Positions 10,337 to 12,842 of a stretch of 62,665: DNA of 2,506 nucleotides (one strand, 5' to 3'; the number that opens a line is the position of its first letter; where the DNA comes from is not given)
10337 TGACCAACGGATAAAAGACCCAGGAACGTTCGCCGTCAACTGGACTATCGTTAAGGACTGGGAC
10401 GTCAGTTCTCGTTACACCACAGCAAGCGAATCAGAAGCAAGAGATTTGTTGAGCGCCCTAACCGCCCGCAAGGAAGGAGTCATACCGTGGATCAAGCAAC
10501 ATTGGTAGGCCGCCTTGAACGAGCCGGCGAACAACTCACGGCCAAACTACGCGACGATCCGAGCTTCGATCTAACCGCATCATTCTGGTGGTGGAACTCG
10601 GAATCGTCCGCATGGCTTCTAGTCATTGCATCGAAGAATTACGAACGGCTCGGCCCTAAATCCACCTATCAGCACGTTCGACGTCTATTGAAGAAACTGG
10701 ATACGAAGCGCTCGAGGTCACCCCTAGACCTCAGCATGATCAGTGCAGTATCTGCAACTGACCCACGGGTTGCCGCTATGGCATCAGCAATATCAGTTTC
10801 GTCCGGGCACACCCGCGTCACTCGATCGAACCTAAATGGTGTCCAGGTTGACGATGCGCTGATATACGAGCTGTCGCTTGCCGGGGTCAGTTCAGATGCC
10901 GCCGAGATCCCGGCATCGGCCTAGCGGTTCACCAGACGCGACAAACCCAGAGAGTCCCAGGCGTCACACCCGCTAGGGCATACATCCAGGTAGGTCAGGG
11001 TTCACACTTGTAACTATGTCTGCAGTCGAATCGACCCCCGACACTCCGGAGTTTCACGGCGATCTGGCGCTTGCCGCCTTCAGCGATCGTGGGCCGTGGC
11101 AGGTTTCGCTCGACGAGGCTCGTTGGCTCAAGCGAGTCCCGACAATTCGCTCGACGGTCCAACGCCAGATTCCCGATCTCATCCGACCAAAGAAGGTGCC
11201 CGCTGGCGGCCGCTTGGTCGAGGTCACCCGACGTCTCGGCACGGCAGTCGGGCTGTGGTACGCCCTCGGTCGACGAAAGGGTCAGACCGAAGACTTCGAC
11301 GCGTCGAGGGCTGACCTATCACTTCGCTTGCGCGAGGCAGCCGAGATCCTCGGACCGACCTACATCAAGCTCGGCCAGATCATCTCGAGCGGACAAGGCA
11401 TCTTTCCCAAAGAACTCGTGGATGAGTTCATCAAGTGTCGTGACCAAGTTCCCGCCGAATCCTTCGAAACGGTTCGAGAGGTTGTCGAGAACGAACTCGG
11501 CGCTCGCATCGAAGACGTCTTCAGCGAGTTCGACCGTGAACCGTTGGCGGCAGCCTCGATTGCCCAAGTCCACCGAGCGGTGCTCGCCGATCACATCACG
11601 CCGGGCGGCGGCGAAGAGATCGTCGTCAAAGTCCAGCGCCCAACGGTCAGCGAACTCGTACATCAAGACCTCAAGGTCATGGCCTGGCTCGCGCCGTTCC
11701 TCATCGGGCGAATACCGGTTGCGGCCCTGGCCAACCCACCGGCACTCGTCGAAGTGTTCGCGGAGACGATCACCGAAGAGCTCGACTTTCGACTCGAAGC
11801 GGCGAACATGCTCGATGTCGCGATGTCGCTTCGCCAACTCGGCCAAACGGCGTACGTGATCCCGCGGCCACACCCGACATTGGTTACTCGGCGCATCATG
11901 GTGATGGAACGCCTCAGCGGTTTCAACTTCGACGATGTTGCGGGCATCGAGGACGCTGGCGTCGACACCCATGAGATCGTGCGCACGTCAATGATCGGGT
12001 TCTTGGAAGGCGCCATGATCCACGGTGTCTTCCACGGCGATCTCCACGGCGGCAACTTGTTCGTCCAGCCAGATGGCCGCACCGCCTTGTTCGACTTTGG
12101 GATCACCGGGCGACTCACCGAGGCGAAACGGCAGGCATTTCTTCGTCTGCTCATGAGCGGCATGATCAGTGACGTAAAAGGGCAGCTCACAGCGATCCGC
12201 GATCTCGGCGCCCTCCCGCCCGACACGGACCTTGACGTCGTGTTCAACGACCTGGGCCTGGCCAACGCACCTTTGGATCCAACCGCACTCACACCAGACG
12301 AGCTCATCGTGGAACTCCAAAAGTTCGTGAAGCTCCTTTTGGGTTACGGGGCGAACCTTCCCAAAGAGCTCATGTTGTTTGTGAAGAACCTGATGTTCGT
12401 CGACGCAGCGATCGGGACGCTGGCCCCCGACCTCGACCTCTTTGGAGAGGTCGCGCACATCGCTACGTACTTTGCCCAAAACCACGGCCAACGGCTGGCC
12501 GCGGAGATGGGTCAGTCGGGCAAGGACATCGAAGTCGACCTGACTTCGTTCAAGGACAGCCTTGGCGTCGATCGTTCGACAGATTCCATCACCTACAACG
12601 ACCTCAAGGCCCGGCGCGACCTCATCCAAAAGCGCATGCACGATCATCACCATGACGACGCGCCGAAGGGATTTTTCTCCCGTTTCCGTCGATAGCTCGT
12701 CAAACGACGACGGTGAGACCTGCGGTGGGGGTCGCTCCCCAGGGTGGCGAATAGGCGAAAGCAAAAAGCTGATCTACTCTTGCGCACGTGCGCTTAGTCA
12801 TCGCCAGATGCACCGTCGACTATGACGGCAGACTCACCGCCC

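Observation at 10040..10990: Low-G+C two-gene island: HEPN-like protein coupled to a partner of unknown family (candidate new TA/defence pair)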

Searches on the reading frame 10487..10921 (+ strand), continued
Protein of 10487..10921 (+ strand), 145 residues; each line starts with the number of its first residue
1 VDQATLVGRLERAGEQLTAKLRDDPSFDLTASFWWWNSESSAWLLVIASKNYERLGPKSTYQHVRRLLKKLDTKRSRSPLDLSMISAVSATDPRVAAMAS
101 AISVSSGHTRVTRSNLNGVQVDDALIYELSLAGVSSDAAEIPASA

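Call 56: find_encoding_contigs(protein=P0313, flank=5000, max_places=2)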
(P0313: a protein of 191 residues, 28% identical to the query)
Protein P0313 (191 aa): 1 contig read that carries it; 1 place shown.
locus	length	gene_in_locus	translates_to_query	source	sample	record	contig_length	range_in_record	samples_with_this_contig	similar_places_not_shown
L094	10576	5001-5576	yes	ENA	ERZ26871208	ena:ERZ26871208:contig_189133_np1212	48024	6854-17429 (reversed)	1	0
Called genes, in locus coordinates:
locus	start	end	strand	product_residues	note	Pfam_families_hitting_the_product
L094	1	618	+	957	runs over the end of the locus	PF23500:DUF7133, PF13646:HEAT_2 (faint)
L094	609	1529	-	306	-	PF02401:LYTB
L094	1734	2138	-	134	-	PF12840:HTH_20 (faint), PF13601:HTH_34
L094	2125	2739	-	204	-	-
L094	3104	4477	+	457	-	PF01595:CNNM, PF00571:CBS (faint), PF03471:CorC_HlyC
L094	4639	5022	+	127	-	-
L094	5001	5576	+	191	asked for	-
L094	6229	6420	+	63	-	PF11848:DUF3368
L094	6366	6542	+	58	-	PF11848:DUF3368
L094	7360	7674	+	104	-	-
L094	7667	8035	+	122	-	-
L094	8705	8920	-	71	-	-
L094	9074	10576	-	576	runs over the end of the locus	-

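Call 57: find_encoding_contigs(protein=P0314, flank=5000, max_places=2)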
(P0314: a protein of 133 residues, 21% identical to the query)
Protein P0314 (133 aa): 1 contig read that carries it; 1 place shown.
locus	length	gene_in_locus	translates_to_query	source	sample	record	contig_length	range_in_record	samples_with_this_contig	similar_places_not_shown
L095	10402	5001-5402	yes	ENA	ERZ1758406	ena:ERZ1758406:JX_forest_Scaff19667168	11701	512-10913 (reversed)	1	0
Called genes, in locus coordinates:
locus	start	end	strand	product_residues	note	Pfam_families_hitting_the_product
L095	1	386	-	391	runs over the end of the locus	?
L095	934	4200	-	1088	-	PF13181:TPR_8 (faint), PF07719:TPR_2 (faint), PF00069:Pkinase, PF07714:PK_Tyr_Ser-Thr, PF13424:TPR_12 (weak), PF13374:TPR_10 (weak), PF13424:TPR_12 (weak), PF13374:TPR_10 (weak), +4 more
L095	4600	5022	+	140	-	PF05168:HEPN (faint)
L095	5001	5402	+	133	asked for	-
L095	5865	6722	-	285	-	-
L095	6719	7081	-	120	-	-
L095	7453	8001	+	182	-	-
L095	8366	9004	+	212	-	PF01936:NYN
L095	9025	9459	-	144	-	-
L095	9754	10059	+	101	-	-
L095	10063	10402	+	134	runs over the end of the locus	PF01844:HNH, PF14279:HNH_5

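Call 63: search_protein_families(library=padloc, proteins=[P0139, P0201, P0159], max_evalue=0.01)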
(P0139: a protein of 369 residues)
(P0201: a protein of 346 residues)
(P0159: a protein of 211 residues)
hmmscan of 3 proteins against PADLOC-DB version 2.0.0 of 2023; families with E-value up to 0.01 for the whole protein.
P0139 (369 aa): 0 families

P0201 (346 aa): 0 families

P0159 (211 aa): 0 families

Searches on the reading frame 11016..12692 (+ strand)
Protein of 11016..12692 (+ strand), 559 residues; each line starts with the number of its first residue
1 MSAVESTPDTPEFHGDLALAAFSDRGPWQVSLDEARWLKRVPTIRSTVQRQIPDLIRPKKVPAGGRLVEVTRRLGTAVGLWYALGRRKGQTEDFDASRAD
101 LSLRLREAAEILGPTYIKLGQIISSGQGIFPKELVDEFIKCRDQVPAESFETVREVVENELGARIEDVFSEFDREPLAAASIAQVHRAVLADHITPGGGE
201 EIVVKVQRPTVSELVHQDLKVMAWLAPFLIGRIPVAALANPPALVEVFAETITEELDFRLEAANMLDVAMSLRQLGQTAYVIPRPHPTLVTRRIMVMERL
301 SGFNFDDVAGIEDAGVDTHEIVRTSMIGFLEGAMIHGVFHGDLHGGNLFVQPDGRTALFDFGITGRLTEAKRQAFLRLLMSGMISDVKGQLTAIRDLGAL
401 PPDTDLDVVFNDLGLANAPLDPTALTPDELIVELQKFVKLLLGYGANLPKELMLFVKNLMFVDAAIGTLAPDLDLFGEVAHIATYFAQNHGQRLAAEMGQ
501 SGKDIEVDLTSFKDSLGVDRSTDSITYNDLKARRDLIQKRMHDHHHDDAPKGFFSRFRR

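Call 4: search_protein_families(library=pfam, proteins=[window:11016-12692:+], max_evalue=1)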
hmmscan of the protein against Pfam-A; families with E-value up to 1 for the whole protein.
window:11016-12692:+ (559 aa): 5 families
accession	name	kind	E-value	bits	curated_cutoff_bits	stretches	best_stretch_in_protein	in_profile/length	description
PF03109.22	ABC1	-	1.7e-61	207.9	22.9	1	141-388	2-238/244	ABC1 atypical kinase-like domain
PF01636.29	APH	-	9.3e-05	22.7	23.2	1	337-362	169-195/239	Phosphotransferase enzyme family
PF01163.29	RIO1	-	0.00095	19.3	22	1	282-368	70-155/187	RIO domain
PF00069.31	Pkinase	-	0.018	14.9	31.7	1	293-371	73-152/263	Protein kinase domain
PF06176.17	WaaY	-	0.16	12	20.3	1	290-381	115-196/229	Lipopolysaccharide core biosynthesis protein (WaaY)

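Call 59: find_related_loci(query=window:11016-12692:+, collection=metagenome_contigs, flank=4000)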
Query window:11016-12692:+ (559 aa) in metagenome_contigs; peptide patterns used: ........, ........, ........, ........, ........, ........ (x = any residue, [..] = any of these).
270 stretches matched a pattern; 162 encode a relative of the query (tblastn E <= 1e-3); the best 80 are kept; 80 distinct loci.
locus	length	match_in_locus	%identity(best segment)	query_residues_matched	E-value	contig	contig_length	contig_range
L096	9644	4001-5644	82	9-559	0e+0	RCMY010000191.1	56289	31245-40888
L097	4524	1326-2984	81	2-559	0e+0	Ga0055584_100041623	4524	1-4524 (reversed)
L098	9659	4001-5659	81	4-559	0e+0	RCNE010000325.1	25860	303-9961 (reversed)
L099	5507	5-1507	82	55-558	0e+0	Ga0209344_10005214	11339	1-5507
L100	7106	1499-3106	76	2-541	0e+0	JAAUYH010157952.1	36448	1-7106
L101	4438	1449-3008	62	16-545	0e+0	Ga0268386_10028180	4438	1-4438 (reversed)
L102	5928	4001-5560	62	16-545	0e+0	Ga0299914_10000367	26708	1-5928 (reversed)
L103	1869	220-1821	61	2-545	0e+0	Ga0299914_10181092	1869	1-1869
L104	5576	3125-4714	62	1-544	0e+0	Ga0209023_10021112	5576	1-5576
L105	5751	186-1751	61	16-544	0e+0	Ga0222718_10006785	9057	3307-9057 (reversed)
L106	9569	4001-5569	61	15-544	0e+0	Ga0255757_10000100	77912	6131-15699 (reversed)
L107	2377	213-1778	61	15-546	0e+0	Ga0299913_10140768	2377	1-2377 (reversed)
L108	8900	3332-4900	61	15-544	0e+0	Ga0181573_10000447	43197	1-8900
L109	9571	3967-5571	63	1-543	0e+0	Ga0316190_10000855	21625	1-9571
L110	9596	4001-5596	60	6-544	0e+0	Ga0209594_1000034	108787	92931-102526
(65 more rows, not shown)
